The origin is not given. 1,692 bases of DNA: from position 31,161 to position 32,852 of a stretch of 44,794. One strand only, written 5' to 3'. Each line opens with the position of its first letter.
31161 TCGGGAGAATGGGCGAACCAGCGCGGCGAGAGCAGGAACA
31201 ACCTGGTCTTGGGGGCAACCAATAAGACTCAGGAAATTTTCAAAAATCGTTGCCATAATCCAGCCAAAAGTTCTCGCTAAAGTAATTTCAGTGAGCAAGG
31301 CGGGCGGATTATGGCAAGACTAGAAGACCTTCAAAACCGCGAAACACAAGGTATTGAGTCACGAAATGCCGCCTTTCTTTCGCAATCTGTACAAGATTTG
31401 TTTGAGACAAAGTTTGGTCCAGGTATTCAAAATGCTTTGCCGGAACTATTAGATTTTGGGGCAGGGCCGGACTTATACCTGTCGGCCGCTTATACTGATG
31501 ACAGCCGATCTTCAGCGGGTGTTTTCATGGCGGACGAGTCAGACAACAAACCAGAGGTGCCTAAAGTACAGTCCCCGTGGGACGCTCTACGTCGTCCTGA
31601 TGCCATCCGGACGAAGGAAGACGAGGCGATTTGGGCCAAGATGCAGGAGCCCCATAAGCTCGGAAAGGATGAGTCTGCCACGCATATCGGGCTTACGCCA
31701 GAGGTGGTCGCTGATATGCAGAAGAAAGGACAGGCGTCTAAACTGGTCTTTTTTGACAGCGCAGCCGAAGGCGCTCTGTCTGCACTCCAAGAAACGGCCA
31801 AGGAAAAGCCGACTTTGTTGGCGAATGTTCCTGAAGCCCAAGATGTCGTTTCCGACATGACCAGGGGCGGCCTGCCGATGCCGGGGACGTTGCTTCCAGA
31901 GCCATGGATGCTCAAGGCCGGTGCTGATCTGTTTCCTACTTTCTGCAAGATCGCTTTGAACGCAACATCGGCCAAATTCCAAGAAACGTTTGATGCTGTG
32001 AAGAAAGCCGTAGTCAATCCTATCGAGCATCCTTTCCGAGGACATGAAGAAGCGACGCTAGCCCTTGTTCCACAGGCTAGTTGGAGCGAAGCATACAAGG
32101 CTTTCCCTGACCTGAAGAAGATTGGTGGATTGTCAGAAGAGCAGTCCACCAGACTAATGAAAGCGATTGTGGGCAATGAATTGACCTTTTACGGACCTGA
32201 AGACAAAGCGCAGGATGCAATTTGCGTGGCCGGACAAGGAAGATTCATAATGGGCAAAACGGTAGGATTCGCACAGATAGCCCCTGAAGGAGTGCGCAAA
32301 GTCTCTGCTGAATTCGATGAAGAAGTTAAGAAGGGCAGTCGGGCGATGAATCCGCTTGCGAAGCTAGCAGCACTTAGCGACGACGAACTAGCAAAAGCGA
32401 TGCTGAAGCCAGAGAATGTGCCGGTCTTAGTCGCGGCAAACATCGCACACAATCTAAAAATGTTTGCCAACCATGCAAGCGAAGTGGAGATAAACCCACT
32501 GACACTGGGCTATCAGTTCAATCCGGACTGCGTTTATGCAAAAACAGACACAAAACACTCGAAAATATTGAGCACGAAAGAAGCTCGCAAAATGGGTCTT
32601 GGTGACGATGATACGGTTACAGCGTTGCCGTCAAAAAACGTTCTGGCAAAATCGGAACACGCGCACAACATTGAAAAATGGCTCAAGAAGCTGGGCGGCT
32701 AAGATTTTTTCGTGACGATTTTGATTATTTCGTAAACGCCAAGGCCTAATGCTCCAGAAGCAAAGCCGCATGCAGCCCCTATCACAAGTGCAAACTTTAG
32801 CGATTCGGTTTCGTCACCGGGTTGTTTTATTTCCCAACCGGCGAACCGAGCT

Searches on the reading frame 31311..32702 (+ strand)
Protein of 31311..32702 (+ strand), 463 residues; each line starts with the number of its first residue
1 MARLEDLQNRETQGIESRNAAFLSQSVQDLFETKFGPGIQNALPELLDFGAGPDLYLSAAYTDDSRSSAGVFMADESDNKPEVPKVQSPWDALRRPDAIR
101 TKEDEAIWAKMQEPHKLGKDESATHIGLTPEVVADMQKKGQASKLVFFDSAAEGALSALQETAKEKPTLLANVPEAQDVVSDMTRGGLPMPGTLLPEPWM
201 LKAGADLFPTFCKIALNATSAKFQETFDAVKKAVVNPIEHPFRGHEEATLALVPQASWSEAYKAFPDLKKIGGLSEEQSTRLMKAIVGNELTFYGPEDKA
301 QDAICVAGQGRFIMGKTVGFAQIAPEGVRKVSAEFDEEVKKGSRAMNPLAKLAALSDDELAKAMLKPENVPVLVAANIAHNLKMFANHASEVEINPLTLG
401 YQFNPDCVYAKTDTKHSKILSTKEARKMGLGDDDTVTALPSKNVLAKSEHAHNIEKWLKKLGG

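Call 9: search_protein_families(library=pfam, proteins=[window:31311-32702:+], max_evalue=0.001)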
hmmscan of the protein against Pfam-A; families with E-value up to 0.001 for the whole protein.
window:31311-32702:+ (463 aa): 0 families

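Call 44: search_protein_families(library=phrogs, proteins=[window:31311-32702:+], max_evalue=0.01)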
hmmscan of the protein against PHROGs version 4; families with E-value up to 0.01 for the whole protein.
window:31311-32702:+ (463 aa): 1 family
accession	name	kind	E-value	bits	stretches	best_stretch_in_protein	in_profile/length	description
phrog_20356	-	unknown function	0.0037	18.2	0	183-237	22-73/103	-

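Call 80: search_protein_families(library=padloc, proteins=[window:31311-32702:+], max_evalue=0.01)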
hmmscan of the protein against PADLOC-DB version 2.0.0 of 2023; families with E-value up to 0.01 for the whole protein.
window:31311-32702:+ (463 aa): 0 families
